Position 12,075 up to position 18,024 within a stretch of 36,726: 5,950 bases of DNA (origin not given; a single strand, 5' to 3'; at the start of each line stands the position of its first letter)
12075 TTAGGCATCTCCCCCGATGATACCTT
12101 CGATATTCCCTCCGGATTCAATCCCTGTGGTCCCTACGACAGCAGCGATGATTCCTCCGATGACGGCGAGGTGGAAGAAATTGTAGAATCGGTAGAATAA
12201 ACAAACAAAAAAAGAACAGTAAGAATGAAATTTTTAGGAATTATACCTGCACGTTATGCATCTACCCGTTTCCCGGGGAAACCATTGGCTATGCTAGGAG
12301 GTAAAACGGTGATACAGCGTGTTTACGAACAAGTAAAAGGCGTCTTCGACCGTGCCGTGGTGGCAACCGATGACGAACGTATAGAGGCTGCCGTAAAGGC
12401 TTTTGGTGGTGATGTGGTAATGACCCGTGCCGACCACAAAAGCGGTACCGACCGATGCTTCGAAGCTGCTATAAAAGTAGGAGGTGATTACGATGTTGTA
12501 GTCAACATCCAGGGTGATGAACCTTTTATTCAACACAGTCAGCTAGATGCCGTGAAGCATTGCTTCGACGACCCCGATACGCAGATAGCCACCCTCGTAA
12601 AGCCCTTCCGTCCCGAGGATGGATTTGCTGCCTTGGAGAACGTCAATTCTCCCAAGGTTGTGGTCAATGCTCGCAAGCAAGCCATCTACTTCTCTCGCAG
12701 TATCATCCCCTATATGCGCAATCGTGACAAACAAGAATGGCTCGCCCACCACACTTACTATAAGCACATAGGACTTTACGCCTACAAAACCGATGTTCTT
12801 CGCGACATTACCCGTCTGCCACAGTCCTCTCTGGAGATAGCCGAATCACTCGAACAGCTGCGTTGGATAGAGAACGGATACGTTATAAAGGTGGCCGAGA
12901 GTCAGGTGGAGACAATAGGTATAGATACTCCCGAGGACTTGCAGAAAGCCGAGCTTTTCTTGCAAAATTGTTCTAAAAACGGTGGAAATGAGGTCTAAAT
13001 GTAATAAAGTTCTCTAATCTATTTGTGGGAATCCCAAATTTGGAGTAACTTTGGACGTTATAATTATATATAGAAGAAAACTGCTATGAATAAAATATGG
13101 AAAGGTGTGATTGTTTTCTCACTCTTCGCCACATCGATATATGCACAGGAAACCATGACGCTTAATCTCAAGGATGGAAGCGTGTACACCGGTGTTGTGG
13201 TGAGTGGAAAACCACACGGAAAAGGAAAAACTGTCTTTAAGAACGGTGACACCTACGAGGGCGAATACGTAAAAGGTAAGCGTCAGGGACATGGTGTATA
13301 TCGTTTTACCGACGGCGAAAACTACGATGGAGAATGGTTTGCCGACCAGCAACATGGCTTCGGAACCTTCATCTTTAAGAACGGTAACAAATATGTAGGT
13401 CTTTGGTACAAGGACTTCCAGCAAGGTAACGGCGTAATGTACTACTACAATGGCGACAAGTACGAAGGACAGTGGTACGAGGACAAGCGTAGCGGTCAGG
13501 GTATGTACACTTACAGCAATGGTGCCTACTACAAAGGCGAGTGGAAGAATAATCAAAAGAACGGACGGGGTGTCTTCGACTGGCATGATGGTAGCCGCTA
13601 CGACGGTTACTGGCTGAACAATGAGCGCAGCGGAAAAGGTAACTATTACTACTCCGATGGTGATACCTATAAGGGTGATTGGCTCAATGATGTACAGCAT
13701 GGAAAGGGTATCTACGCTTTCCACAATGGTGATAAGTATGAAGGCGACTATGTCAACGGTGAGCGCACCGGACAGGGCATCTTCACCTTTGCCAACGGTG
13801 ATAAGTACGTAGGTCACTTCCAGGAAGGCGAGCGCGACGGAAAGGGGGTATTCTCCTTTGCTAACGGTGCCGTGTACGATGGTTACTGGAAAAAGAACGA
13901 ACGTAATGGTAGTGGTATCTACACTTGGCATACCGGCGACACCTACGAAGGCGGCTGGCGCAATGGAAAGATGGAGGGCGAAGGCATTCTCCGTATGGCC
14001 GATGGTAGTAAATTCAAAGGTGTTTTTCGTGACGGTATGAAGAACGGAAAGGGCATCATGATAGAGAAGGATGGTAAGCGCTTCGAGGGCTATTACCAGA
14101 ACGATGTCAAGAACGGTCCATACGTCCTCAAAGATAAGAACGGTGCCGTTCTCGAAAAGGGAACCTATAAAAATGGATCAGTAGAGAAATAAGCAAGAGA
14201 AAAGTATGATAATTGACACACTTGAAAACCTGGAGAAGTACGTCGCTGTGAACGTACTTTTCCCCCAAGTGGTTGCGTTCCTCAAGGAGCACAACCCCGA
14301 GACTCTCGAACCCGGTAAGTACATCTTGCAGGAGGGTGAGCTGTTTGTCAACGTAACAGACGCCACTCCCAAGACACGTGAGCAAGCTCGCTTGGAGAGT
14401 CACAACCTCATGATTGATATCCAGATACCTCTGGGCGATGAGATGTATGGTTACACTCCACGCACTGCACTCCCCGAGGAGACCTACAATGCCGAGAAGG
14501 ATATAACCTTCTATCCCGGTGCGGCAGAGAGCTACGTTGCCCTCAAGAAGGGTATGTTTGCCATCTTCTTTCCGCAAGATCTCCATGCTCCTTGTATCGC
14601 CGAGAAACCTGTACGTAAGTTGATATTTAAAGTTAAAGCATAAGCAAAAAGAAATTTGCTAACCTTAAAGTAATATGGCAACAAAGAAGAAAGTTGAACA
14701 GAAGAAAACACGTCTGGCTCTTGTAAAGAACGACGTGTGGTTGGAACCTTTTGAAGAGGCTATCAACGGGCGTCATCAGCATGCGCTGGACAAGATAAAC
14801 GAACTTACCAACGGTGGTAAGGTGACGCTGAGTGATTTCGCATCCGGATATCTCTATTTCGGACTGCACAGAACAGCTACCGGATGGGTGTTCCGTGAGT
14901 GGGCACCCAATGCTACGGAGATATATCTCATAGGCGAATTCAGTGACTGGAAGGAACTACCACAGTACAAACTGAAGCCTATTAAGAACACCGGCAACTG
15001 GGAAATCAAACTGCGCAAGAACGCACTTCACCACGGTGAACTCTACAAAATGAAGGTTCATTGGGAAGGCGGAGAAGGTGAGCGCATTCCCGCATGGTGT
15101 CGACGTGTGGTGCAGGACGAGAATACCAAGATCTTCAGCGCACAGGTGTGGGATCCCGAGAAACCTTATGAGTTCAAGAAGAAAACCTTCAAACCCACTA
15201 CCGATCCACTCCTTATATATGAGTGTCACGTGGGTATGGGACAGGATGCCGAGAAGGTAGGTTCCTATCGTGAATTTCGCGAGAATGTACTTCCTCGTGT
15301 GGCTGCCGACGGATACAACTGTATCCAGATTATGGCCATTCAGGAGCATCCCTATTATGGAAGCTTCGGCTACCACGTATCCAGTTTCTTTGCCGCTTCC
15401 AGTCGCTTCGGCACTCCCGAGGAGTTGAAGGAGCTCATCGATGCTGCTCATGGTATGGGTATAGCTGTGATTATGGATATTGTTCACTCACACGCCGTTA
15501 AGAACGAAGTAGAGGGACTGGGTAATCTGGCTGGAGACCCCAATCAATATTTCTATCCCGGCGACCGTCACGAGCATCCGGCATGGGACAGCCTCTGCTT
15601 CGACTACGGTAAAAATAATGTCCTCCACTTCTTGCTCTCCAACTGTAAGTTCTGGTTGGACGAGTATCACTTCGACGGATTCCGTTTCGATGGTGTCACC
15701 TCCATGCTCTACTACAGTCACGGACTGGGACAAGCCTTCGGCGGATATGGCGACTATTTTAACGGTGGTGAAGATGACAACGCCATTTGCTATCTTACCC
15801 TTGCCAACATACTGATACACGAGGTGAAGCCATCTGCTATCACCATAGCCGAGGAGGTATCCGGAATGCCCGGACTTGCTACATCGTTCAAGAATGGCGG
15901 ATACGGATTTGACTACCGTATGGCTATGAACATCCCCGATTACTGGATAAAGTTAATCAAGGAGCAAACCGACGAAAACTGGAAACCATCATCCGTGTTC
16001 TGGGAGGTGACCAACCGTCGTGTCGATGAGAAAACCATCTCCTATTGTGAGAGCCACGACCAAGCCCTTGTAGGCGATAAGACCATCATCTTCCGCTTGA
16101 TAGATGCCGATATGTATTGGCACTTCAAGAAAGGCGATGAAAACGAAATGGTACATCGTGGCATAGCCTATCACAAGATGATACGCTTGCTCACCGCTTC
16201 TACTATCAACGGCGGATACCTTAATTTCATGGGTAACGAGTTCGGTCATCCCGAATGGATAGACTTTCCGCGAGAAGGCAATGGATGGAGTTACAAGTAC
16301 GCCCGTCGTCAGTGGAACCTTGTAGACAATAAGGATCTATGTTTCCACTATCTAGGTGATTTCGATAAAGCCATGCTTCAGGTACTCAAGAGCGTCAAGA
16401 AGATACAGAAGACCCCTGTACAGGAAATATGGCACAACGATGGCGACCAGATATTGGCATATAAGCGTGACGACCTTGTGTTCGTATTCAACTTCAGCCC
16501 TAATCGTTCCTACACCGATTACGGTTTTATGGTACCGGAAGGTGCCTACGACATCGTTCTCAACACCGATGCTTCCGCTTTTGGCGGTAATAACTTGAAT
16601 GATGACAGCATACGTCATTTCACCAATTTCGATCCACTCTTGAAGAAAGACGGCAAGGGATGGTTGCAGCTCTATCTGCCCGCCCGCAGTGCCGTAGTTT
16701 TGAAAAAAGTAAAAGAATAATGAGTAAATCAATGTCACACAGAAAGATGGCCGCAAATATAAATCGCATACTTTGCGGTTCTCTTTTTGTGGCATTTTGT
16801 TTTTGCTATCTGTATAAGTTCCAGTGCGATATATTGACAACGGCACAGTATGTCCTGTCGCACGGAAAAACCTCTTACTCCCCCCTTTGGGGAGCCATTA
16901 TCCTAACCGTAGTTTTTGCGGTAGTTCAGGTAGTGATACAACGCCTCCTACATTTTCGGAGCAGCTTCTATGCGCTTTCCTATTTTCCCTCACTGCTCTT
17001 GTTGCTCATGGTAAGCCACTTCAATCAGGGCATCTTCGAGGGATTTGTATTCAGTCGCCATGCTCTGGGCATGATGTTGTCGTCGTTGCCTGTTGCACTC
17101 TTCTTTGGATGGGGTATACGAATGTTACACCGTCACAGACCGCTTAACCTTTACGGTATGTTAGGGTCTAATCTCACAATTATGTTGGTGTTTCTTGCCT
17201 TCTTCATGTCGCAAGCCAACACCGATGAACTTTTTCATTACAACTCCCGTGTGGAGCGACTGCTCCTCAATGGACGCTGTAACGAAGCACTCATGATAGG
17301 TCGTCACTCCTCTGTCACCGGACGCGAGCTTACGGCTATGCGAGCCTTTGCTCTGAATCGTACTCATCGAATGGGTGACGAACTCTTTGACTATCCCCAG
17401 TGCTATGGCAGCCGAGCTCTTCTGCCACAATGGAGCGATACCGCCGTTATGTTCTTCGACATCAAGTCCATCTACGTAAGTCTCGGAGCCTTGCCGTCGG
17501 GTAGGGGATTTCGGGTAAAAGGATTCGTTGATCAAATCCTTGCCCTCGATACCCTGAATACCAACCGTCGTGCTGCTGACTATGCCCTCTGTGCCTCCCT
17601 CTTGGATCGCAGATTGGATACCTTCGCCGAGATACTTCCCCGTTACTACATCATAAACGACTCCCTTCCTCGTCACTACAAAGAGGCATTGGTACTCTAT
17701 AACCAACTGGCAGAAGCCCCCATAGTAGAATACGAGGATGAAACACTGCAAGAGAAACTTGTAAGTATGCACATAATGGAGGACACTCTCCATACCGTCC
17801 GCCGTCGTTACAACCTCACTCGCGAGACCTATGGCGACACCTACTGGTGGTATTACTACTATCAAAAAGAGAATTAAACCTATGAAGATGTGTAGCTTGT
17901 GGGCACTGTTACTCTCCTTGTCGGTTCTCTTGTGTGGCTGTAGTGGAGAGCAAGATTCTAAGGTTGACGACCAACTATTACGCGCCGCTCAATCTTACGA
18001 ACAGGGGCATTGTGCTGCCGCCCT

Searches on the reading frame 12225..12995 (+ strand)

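Call 20: search_protein_families(library=pfam, proteins=[window:12225-12995:+], max_evalue=0.001)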
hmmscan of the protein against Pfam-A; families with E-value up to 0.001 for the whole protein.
window:12225-12995:+ (257 aa): 2 families
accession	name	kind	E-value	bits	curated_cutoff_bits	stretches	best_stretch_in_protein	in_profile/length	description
PF02348.25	CTP_transf_3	-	2.3e-51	175.1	22.6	1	5-218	2-214/217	Cytidylyltransferase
PF12804.13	NTP_transf_3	-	1.2e-11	45.5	27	1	14-164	10-141/160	MobA-like NTP transferase domain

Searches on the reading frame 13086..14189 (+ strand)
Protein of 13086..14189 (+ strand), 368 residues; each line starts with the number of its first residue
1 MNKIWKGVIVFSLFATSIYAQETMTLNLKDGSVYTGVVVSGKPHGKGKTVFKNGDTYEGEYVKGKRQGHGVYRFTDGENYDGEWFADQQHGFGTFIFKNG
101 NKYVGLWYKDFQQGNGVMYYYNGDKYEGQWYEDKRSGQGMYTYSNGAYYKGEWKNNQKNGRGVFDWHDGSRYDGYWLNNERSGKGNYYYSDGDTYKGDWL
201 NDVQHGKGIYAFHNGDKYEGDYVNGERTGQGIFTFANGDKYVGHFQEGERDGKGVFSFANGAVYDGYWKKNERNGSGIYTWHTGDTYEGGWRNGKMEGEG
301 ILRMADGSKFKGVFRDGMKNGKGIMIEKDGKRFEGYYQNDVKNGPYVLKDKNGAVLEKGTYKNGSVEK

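Call 20: search_protein_families(library=pfam, proteins=[window:13086-14189:+], max_evalue=0.001)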
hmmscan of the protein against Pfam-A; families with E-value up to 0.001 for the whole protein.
window:13086-14189:+ (368 aa): 1 family
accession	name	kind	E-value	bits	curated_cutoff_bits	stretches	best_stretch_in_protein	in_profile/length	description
PF02493.26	MORN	-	4.5e-71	231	22.5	10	149-171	1-23/23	MORN repeat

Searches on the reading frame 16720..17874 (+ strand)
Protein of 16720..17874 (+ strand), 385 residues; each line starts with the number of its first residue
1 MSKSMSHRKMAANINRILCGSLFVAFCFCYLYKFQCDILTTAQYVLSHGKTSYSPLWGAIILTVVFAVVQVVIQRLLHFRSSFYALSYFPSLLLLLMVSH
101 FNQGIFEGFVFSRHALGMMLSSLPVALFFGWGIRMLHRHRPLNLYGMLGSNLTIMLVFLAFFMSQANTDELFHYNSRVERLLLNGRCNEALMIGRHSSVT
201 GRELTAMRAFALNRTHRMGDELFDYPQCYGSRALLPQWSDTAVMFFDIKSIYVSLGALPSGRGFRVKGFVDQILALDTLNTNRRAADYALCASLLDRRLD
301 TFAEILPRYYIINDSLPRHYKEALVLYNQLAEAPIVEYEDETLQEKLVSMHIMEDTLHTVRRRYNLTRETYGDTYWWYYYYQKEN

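Call 20: search_protein_families(library=pfam, proteins=[window:16720-17874:+], max_evalue=0.001)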
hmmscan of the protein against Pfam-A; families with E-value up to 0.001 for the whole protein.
window:16720-17874:+ (385 aa): 1 family
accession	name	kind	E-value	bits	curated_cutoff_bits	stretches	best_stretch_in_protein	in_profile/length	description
PF19529.4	DUF6057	-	1.4e-25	90.7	29.8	2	276-381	461-568/569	Family of unknown function (DUF6057)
